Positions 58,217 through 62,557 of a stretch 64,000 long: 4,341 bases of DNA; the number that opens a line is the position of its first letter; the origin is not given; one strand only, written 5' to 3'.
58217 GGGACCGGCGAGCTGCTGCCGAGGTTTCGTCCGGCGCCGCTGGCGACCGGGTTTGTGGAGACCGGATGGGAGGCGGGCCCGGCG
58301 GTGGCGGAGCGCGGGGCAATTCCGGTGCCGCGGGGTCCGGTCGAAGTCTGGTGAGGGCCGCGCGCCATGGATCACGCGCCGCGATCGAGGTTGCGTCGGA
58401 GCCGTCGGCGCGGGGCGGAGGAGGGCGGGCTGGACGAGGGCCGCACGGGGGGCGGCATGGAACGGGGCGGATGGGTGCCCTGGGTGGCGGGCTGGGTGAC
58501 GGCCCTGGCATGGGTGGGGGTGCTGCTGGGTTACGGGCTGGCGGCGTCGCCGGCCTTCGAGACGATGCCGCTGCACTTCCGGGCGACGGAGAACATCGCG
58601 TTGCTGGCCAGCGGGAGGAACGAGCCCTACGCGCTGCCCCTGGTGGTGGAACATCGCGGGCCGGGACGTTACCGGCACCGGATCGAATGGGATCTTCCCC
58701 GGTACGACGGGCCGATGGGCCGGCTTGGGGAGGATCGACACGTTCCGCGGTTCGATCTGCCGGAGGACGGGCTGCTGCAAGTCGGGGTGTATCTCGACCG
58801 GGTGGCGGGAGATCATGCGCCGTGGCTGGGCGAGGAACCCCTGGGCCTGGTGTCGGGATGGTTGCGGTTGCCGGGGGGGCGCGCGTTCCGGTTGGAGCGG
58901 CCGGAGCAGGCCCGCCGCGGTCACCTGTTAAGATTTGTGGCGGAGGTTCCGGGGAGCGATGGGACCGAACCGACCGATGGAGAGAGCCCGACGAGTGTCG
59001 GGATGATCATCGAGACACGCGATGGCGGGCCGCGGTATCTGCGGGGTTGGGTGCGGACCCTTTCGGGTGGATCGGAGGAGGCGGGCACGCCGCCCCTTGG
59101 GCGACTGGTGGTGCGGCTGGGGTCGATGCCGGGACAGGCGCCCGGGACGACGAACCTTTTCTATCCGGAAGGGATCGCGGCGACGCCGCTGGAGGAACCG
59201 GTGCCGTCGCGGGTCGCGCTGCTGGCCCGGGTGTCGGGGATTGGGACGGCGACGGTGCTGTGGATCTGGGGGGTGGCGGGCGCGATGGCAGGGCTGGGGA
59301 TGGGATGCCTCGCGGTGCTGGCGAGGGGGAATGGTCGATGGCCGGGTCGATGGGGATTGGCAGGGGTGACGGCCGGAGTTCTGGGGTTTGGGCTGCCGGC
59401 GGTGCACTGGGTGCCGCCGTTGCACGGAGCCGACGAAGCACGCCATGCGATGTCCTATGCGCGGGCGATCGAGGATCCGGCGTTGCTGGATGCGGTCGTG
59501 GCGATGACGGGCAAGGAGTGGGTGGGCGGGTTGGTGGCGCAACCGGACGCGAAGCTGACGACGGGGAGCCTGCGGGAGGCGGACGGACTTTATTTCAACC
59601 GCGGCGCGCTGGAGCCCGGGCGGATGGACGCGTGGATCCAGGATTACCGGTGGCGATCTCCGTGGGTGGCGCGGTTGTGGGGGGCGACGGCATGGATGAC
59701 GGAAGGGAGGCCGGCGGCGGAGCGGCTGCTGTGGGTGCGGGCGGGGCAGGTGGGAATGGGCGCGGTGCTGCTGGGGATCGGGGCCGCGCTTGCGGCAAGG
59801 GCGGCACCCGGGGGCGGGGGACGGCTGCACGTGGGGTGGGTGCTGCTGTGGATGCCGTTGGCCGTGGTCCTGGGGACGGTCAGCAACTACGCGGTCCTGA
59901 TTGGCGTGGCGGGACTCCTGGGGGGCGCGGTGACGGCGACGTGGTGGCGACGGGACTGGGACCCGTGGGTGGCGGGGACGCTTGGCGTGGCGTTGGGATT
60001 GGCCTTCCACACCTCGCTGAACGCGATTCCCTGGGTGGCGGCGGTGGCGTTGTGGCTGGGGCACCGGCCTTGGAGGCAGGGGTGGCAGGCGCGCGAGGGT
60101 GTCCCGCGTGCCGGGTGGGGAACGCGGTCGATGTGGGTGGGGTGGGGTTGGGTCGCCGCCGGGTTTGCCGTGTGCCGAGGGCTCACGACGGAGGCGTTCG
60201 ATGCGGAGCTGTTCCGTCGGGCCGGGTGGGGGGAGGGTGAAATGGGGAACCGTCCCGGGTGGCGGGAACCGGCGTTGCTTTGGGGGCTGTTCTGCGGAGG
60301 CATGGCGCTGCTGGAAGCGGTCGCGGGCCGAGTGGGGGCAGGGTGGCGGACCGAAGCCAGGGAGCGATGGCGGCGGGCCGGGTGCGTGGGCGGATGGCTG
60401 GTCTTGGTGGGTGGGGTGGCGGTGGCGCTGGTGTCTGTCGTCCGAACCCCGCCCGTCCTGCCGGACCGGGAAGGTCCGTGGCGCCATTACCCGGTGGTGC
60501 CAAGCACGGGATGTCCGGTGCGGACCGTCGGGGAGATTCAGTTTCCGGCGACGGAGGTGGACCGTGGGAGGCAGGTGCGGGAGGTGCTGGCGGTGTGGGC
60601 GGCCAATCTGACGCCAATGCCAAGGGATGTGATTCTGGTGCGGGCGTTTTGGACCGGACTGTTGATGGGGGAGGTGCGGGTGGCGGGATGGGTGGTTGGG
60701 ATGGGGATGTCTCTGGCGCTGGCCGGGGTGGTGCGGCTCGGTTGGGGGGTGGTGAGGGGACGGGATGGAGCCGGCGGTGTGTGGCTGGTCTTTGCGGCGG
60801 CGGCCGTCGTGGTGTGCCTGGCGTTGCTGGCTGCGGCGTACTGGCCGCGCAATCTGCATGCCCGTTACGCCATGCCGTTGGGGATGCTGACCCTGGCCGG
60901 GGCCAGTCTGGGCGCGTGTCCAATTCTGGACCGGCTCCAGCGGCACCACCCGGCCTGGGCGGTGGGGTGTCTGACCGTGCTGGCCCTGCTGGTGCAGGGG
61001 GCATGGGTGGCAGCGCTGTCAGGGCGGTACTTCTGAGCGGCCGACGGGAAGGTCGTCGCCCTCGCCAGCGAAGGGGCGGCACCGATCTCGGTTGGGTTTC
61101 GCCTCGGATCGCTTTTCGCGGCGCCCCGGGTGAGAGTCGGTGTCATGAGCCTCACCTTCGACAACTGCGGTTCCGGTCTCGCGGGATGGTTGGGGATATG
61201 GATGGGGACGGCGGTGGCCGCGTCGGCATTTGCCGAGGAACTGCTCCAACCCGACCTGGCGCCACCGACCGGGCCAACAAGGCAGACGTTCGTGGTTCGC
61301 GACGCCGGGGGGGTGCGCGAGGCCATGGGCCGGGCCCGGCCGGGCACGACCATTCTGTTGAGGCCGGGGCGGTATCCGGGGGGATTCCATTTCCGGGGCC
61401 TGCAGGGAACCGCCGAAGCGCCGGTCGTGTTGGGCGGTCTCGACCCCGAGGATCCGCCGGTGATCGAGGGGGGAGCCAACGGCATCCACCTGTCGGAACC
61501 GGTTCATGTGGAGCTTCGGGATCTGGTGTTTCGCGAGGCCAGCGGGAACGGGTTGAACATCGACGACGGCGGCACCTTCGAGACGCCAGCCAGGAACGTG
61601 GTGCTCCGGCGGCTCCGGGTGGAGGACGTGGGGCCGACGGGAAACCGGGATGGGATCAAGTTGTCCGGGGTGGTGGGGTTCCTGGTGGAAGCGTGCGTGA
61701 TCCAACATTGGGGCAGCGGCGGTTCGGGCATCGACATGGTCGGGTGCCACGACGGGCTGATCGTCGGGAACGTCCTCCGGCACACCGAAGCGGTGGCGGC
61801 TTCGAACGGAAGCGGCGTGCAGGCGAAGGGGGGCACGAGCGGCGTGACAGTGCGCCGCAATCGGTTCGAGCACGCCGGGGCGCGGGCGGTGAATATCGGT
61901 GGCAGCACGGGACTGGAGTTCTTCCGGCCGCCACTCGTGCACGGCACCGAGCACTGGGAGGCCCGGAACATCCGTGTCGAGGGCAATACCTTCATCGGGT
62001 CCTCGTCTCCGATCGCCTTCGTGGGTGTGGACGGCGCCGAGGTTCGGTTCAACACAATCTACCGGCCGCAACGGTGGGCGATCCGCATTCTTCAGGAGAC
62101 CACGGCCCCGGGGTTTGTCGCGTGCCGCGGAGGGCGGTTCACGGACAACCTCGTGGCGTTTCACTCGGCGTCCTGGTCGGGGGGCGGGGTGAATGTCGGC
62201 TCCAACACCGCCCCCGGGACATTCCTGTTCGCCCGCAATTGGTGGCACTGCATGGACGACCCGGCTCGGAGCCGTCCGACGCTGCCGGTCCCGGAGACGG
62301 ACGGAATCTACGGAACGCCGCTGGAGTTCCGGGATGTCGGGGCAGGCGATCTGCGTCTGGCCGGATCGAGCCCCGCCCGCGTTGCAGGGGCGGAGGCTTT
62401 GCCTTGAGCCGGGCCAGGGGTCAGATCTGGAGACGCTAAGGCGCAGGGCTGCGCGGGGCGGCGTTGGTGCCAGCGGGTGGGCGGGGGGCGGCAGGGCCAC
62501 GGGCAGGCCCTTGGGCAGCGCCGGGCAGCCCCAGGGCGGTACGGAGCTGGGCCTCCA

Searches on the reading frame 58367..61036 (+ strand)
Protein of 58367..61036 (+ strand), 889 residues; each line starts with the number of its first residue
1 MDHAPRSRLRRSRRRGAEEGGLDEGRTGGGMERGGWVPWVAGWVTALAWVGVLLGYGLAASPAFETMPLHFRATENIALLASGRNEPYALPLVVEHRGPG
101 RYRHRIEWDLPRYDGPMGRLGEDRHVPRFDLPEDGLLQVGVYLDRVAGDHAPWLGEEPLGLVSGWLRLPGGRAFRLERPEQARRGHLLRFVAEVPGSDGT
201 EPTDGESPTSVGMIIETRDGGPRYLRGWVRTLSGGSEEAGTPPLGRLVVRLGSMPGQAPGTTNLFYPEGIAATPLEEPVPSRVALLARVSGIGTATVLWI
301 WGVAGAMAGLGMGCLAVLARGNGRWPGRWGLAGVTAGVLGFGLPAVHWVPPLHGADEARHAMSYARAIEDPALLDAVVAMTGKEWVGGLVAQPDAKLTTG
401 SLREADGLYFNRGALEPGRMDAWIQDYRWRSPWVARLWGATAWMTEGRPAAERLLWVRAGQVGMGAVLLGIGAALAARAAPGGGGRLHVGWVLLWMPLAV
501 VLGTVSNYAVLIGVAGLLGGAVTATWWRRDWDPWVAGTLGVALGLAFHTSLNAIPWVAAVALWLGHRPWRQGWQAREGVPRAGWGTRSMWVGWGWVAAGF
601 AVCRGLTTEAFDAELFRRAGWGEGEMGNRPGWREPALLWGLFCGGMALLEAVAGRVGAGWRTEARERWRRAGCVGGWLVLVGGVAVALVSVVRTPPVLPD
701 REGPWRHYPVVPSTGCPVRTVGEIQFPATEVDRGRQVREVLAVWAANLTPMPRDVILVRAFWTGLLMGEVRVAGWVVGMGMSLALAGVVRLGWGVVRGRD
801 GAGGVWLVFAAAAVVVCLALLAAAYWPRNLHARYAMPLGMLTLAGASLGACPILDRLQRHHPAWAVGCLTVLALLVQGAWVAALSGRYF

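Call 74: find_encoding_contigs(protein=window:58367-61036:+, flank=10000, max_places=4)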
Protein window:58367-61036:+ (889 aa): 1 contig read that carries it; 1 place shown.
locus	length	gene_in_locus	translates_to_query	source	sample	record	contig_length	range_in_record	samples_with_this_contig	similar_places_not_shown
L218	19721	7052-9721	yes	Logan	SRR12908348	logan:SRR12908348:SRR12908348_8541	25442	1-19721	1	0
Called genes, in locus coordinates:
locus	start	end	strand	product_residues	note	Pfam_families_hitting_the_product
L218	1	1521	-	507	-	?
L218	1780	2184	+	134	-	PF00293:NUDIX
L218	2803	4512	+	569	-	PF01425:Amidase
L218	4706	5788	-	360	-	PF00817:IMS, PF11799:IMS_C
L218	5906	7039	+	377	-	PF01207:Dus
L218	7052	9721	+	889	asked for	-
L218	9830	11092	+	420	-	PF13229:Beta_helix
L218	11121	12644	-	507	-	-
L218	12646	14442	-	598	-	PF12679:ABC2_membrane_2 (weak)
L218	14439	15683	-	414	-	PF00005:ABC_tran, PF13304:AAA_21 (weak)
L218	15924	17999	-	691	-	PF00122:E1-E2_ATPase, PF00702:Hydrolase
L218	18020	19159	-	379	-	PF01145:Band_7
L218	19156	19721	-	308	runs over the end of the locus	PF01145:Band_7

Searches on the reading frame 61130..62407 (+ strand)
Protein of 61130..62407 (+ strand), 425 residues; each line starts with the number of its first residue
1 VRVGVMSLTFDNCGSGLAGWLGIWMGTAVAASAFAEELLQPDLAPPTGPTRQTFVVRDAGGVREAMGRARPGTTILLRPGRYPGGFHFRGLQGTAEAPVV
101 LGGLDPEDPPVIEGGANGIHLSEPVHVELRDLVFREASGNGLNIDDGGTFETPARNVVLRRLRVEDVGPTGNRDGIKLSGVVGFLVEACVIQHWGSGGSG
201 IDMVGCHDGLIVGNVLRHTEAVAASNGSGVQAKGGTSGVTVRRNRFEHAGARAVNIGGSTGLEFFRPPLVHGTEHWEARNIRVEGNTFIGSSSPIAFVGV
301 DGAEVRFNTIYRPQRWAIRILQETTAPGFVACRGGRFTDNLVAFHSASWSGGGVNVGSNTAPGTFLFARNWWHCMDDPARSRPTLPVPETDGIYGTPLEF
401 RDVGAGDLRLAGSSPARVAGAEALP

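Call 72: find_encoding_contigs(protein=window:61130-62407:+, flank=10000, max_places=4)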
Protein window:61130-62407:+ (425 aa): no gene with exactly this product is on record in the collection.
